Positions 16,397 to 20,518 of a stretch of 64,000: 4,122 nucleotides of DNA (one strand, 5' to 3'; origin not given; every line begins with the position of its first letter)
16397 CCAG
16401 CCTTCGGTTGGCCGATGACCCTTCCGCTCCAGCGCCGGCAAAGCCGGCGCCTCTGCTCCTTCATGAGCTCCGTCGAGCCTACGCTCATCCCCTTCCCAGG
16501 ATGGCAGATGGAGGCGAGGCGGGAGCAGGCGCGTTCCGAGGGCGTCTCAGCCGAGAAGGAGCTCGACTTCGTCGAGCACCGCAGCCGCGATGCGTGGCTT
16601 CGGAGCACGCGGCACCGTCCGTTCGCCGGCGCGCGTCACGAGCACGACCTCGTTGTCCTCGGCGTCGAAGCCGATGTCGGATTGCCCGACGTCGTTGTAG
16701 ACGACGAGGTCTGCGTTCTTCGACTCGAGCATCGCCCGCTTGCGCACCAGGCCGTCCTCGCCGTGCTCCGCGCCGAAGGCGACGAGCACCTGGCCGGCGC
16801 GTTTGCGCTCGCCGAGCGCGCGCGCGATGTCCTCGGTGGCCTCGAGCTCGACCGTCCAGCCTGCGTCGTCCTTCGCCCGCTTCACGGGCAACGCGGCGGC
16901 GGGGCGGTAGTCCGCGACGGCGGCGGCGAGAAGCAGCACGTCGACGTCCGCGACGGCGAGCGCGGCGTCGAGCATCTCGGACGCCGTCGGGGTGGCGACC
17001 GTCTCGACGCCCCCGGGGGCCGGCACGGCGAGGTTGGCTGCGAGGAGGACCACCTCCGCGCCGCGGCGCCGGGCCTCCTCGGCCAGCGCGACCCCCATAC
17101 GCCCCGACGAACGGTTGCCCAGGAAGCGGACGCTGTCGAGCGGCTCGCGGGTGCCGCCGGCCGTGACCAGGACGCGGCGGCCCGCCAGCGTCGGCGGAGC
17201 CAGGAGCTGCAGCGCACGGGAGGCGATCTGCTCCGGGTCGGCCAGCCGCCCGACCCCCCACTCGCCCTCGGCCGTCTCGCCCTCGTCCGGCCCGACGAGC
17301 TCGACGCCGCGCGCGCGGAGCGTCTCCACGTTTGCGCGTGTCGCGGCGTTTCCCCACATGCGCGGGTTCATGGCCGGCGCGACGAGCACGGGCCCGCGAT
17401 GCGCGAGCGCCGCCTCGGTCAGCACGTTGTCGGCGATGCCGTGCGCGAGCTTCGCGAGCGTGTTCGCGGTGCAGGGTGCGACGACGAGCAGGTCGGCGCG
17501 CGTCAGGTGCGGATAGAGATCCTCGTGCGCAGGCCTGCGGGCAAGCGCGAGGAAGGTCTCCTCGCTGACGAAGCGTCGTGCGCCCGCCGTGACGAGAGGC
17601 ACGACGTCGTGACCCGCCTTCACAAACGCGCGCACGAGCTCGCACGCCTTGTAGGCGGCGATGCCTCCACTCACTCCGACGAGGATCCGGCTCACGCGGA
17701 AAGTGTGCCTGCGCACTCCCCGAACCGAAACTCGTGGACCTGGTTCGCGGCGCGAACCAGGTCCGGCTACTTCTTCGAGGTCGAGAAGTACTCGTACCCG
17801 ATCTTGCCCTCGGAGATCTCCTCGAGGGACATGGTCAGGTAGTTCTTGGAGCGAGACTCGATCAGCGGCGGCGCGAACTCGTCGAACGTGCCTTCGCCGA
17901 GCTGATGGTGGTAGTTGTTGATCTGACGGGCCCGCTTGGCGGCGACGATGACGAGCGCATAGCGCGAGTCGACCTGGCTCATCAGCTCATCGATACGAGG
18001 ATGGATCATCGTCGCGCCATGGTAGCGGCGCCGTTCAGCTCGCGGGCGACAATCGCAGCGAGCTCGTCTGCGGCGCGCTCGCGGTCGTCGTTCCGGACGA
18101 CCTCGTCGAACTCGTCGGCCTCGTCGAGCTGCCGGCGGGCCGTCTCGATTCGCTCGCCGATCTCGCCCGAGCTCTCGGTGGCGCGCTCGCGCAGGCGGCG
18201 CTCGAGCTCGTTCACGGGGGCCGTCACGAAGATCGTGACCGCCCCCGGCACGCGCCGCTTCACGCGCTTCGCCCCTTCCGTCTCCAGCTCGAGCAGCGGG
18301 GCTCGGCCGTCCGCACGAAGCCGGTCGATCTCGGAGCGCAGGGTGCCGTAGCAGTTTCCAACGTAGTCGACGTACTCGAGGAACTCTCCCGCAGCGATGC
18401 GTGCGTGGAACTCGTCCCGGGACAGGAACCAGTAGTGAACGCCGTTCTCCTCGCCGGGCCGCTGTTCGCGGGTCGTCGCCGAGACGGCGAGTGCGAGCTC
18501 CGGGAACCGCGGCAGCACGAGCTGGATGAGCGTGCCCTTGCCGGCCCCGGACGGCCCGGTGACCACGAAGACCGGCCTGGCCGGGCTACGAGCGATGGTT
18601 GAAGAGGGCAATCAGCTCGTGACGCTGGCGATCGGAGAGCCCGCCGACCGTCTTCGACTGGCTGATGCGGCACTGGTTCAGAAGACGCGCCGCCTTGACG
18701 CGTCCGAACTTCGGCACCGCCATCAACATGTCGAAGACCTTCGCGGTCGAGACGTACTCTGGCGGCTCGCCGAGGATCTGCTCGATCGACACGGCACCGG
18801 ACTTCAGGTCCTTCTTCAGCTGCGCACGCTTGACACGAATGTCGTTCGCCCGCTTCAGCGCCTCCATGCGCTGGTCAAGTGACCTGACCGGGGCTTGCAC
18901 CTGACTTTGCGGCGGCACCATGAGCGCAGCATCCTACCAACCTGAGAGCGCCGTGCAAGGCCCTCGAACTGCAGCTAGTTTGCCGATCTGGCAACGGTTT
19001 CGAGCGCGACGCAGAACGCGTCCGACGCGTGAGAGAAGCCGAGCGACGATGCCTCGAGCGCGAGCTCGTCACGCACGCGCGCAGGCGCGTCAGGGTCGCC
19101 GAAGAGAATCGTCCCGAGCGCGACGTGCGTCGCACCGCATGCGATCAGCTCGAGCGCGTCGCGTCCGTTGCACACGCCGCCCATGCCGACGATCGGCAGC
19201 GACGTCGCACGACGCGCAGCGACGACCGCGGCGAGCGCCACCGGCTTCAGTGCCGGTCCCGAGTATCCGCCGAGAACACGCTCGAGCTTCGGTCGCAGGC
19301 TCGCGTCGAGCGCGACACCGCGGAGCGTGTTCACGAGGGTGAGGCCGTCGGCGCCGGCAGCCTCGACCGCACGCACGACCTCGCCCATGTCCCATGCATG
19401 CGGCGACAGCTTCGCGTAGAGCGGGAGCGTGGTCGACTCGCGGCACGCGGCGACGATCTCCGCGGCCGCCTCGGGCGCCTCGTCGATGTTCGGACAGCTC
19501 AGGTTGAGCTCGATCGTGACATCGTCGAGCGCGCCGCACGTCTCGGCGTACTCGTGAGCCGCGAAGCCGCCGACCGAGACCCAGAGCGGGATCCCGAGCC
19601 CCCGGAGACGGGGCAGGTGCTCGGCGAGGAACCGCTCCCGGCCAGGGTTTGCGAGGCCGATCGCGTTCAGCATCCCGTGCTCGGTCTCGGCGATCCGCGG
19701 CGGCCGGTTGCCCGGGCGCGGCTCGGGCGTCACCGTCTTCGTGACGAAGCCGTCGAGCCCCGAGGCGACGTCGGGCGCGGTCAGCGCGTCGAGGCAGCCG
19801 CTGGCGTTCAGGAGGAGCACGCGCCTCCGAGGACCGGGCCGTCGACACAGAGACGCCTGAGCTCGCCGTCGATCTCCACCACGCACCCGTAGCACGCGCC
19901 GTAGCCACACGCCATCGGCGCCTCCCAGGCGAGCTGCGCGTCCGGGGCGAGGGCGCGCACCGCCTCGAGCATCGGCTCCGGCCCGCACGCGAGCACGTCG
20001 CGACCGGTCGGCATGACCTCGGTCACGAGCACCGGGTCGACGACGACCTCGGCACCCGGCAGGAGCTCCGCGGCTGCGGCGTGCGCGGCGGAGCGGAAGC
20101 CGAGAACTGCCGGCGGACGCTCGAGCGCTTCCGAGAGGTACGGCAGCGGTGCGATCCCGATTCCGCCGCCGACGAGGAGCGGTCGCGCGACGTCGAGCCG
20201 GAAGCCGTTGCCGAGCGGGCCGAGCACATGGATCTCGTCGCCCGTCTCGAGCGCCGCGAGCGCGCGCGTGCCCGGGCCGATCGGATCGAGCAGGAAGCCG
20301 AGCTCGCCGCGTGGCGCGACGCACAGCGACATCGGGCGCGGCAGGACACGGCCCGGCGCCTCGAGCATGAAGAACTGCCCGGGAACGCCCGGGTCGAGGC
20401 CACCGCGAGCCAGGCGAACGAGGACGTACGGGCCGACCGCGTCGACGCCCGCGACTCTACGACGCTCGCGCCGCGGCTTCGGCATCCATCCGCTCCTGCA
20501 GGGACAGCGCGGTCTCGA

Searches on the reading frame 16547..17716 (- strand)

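Call 67: search_protein_families(library=pfam, max_evalue=0.00001, proteins=[window:16547-17716:-])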
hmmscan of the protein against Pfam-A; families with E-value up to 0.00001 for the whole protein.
window:16547-17716:- (389 aa): 2 families
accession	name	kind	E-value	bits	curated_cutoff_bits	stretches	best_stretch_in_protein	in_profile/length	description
PF04127.22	DFP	-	4.1e-56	190.2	22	1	177-360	1-186/186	DNA/pantothenate metabolism flavoprotein C-terminal domain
PF02441.25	Flavoprotein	-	2.8e-31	108.7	22.7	1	10-171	2-161/162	Flavoprotein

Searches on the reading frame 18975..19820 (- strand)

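Call 24: search_protein_families(library=ncbifam, max_evalue=1e-10, proteins=[window:18975-19820:-])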
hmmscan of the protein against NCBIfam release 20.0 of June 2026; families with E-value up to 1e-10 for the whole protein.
window:18975-19820:- (281 aa): 11 families
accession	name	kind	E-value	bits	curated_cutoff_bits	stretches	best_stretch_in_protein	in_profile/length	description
NF005574.0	PRK07259.1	equivalog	8e-74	248.3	269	1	4-267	19-297/304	dihydroorotate dehydrogenase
TIGR01037.2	pyrD_sub1_fam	subfamily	1.2e-60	205.1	270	1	5-264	16-291/300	dihydroorotate dehydrogenase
NF041011.1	dihydoor_dh_Arch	equivalog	1.5e-48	165.4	330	1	20-253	31-269/289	dihydroorotate dehydrogenase PyrD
NF002702.0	PRK02506.1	equivalog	1.4e-29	103.3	301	1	3-257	17-294/313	dihydroorotate oxidase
NF006183.0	PRK08318.1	equivalog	1.2e-24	86.9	335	1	102-237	129-283/422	NAD-dependent dihydropyrimidine dehydrogenase subunit PreA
NF003652.0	PRK05286.2-5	equivalog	4.4e-21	75.4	267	1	29-263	92-350/353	quinone-dependent dihydroorotate dehydrogenase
NF003645.0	PRK05286.1-2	equivalog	2.2e-17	63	366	1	28-269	86-351/359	quinone-dependent dihydroorotate dehydrogenase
NF003648.0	PRK05286.2-1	equivalog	1.6e-13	50.3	433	1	28-271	91-354/360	quinone-dependent dihydroorotate dehydrogenase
NF003651.0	PRK05286.2-4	equivalog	5.4e-13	48.3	448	1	28-271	102-374/377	quinone-dependent dihydroorotate dehydrogenase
NF003649.0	PRK05286.2-2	equivalog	8.7e-13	48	505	1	27-271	89-348/351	quinone-dependent dihydroorotate dehydrogenase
TIGR01036.1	pyrD_sub2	equivalog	2.1e-12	46.5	200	1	28-269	86-351/356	dihydroorotate dehydrogenase (quinone)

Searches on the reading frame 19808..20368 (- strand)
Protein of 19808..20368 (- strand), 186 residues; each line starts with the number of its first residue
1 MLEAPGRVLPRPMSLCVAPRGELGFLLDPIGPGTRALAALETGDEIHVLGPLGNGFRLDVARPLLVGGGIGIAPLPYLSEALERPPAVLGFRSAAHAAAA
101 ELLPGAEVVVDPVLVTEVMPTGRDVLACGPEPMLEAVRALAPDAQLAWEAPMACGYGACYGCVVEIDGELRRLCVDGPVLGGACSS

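Call 24: search_protein_families(library=ncbifam, max_evalue=1e-10, proteins=[window:19808-20368:-])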
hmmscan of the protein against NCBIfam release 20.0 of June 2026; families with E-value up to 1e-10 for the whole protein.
window:19808-20368:- (186 aa): 7 families
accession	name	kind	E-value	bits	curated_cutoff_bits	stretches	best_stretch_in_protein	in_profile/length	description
NF000798.0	PRK00054.1-3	equivalog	7.7e-30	104.3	219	1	7-182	46-239/244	dihydroorotate dehydrogenase electron transfer subunit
NF000799.0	PRK00054.1-4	equivalog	3.7e-26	91.7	314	1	8-180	50-251/258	dihydroorotate dehydrogenase electron transfer subunit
NF000796.0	PRK00054.1-1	equivalog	2.9e-21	75.9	224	1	12-181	46-231/254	dihydroorotate dehydrogenase electron transfer subunit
NF000797.0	PRK00054.1-2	equivalog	3.6e-19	69.1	270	1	31-180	83-260/267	dihydroorotate dehydrogenase electron transfer subunit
NF004862.0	PRK06222.1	subfamily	6.8e-13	48.8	220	0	20-182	56-245/281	sulfide/dihydroorotate dehydrogenase-like FAD/NAD-binding protein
NF009414.0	PRK12778.1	equivalog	1.7e-12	46.4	1103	0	19-82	55-120/752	bifunctional dihydroorotate dehydrogenase B NAD binding subunit/NADPH-dependent glutamate synthase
NF006220.0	PRK08345.1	subfamily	5.6e-12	45.5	395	0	12-75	60-128/294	cytochrome-c3 hydrogenase subunit gamma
